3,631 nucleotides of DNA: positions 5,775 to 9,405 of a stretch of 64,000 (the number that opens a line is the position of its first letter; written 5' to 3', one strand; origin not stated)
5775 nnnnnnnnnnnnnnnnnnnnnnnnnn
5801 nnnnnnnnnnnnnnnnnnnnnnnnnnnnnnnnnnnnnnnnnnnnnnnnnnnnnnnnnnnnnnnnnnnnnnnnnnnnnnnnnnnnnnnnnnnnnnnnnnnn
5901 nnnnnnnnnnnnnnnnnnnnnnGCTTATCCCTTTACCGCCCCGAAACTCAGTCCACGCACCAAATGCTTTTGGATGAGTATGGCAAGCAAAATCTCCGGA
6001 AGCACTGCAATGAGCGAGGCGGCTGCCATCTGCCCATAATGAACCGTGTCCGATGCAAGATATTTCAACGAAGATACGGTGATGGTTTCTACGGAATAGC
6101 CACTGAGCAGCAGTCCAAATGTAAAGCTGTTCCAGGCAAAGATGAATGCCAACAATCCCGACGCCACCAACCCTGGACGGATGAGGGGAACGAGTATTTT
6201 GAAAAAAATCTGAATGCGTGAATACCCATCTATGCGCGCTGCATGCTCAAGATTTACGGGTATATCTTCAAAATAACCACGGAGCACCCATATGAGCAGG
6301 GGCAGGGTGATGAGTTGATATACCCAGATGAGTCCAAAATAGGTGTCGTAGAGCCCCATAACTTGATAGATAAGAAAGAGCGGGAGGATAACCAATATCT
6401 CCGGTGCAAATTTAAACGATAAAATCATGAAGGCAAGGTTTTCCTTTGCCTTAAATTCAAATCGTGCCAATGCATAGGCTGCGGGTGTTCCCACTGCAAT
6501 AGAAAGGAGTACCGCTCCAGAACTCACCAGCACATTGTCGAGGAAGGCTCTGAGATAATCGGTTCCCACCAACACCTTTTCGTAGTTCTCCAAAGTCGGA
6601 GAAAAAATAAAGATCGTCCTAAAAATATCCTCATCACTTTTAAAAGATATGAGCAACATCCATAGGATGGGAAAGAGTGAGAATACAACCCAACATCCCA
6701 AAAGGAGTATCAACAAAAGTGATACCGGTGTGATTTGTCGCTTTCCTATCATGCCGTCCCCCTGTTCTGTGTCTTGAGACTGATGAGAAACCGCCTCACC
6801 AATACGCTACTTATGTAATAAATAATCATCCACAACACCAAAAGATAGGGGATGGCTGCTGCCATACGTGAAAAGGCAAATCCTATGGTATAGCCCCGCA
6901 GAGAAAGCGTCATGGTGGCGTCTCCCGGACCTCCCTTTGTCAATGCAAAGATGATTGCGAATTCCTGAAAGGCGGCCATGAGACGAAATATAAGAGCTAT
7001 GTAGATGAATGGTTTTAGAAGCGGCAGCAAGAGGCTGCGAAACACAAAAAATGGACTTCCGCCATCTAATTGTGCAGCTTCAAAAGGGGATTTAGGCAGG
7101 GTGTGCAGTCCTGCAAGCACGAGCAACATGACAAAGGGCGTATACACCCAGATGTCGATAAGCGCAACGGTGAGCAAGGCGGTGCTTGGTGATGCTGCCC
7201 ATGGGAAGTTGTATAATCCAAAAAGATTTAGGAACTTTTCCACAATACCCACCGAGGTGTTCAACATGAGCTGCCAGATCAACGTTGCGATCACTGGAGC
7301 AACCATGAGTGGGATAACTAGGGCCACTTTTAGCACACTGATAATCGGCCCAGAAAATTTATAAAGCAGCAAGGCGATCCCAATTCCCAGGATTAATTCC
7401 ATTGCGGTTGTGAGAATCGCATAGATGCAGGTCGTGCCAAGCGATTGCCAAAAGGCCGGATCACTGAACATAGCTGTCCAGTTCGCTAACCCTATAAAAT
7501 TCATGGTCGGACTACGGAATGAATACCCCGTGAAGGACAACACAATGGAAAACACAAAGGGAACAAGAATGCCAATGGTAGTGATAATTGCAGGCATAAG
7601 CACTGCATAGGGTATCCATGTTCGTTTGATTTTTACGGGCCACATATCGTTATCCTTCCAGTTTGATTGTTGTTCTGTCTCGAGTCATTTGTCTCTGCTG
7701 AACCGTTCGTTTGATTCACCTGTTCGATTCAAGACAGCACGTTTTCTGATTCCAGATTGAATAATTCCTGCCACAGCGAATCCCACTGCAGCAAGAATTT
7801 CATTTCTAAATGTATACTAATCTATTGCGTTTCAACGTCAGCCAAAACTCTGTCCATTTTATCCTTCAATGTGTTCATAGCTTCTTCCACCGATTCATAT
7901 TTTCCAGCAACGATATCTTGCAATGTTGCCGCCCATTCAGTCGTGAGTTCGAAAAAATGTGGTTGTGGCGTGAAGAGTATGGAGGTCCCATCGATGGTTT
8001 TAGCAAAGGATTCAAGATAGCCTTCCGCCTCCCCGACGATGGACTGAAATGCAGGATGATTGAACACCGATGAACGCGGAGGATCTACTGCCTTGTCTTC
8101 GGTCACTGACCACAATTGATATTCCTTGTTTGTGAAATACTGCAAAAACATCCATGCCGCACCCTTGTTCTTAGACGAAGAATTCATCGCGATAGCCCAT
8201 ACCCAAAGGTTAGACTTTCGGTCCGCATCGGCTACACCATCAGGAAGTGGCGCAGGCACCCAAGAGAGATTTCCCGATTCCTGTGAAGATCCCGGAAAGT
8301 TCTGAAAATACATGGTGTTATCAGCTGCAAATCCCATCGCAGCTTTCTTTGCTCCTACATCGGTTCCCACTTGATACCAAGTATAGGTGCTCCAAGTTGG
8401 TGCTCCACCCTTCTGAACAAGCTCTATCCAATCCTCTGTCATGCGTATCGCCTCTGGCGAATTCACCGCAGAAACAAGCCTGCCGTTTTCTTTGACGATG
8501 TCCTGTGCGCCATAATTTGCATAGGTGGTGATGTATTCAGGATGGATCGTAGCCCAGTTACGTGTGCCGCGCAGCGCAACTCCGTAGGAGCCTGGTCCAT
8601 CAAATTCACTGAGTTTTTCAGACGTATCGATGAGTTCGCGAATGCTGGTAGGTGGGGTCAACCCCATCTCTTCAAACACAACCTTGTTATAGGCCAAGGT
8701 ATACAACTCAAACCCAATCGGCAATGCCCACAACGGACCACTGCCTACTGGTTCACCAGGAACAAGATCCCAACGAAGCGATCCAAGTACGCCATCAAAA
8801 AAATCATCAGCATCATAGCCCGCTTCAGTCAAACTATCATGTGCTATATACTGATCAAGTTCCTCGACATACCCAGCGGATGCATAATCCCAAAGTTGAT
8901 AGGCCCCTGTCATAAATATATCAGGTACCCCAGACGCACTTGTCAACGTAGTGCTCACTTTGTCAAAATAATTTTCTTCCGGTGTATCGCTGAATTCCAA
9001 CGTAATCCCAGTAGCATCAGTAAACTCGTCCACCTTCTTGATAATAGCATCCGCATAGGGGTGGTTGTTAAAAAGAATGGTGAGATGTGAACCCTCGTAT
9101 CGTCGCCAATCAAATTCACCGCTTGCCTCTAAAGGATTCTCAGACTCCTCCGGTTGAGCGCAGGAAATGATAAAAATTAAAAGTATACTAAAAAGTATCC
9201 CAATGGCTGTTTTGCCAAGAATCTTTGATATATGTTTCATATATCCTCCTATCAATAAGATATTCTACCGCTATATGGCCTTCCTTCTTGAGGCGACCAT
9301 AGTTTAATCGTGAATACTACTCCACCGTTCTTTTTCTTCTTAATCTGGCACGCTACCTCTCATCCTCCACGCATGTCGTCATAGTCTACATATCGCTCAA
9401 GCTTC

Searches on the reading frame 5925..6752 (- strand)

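Call 74: search_protein_families(library=ncbifam, proteins=[window:5925-6752:-], max_evalue=0.00001)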
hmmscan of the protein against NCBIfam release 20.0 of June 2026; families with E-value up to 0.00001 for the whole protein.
window:5925-6752:- (275 aa): 18 families
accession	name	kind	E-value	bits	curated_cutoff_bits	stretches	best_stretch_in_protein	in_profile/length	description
NF040932.1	ABC_arch_GlcU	equivalog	2.7e-31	109.2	340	1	13-268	4-264/272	glucose ABC transporter permease GlcU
NF008231.0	PRK10998.1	equivalog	1.1e-28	100.7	261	1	67-275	82-296/296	maltose ABC transporter permease MalG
NF008210.0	PRK10973.1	equivalog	2e-20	73.7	297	1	1-268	1-276/281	sn-glycerol-3-phosphate ABC transporter permease UgpE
TIGR01581.1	Mo_ABC_porter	hypoth_equivalog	1.9e-17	63.5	210.3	1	57-249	10-217/225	ABC transporter permease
NF007047.0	PRK09500.1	equivalog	6.4e-16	58.7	326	1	23-226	16-216/257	spermidine/putrescine ABC transporter permease PotC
NF007044.0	PRK09497.1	equivalog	2.5e-14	53.4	348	1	13-256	11-269/285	spermidine/putrescine ABC transporter permease PotB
TIGR02141.1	modB_ABC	equivalog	4e-13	49.5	182.6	1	75-255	5-197/208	molybdate ABC transporter permease subunit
NF006939.0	PRK09421.1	equivalog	4.1e-13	49.3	262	1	68-264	10-220/230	molybdate ABC transporter permease subunit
NF040839.1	tungstate_WtpB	equivalog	1.6e-12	47.6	340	1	49-250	25-236/251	tungstate ABC transporter permease WtpB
TIGR00969.1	3a0106s02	subfamily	4.1e-10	39.6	240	1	48-264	41-268/272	sulfate ABC transporter permease subunit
NF040931.1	ABC_arch_GlcT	equivalog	2.6e-09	37.1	360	1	161-253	166-260/278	glucose ABC transporter permease GlcT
NF007889.0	PRK10592.1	equivalog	1.5e-08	34.6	476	1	14-227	14-229/281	putrescine ABC transporter permease PotI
TIGR03262.1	PhnU2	equivalog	4.4e-08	32.2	593.25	1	17-264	10-256/546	putative 2-aminoethylphosphonate ABC transporter permease subunit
TIGR02140.1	permease_CysW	equivalog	5.6e-08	32.6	329.1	1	49-257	28-250/261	sulfate ABC transporter permease subunit CysW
NF011624.0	PRK15050.1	equivalog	6.2e-08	32.1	247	1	151-252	174-271/297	2-aminoethylphosphonate ABC transporter permease subunit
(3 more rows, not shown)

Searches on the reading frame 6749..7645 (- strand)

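Call 74: search_protein_families(library=ncbifam, proteins=[window:6749-7645:-], max_evalue=0.00001)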
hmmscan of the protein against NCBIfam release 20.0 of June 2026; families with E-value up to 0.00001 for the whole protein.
window:6749-7645:- (298 aa): 14 families
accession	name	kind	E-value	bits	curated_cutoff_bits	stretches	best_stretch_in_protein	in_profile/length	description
NF007852.0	PRK10561.1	equivalog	1.1e-30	107.5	335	1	6-286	8-287/295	sn-glycerol-3-phosphate ABC transporter permease UgpA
NF040931.1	ABC_arch_GlcT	equivalog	6.1e-28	98.2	360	1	17-276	3-263/278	glucose ABC transporter permease GlcT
NF008232.0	PRK10999.1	equivalog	3.1e-18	65.8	392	1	50-244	264-462/520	maltose ABC transporter permease MalF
NF011624.0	PRK15050.1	equivalog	9.9e-14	51.1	247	1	16-235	28-239/297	2-aminoethylphosphonate ABC transporter permease subunit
TIGR01581.1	Mo_ABC_porter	hypoth_equivalog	7e-11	42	210.3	1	56-274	10-218/225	ABC transporter permease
TIGR02141.1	modB_ABC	equivalog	6.6e-10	39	182.6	1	75-280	6-201/208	molybdate ABC transporter permease subunit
TIGR00969.1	3a0106s02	subfamily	5e-09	36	240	1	52-237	46-223/272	sulfate ABC transporter permease subunit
TIGR03226.1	PhnU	equivalog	9e-09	35.2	283.45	1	17-237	48-259/311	2-aminoethylphosphonate ABC transporter permease subunit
TIGR02140.1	permease_CysW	equivalog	1.7e-07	31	329.1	1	52-252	32-225/261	sulfate ABC transporter permease subunit CysW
NF008620.0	PRK11602.1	equivalog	1.7e-07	30.7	442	1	23-285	24-275/291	sulfate/thiosulfate ABC transporter permease CysW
TIGR03262.1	PhnU2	equivalog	4.5e-07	28.9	593.25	1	23-285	15-258/546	putative 2-aminoethylphosphonate ABC transporter permease subunit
NF007044.0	PRK09497.1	equivalog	1.9e-06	27.6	348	1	24-229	21-222/285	spermidine/putrescine ABC transporter permease PotB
NF040932.1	ABC_arch_GlcU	equivalog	7.5e-06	25.8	340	0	66-260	59-237/272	glucose ABC transporter permease GlcU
NF006939.0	PRK09421.1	equivalog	7.5e-06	25.5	262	0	66-291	9-224/230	molybdate ABC transporter permease subunit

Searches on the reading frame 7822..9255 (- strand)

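Call 74: search_protein_families(library=ncbifam, proteins=[window:7822-9255:-], max_evalue=0.00001)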
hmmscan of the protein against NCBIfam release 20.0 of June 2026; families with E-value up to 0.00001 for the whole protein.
window:7822-9255:- (477 aa): 1 family
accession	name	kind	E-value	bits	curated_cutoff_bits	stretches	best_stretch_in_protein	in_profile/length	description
NF007011.0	PRK09474.1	equivalog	1.7e-06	27.1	291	0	57-215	32-165/396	maltose/maltodextrin ABC transporter substrate-binding protein MalE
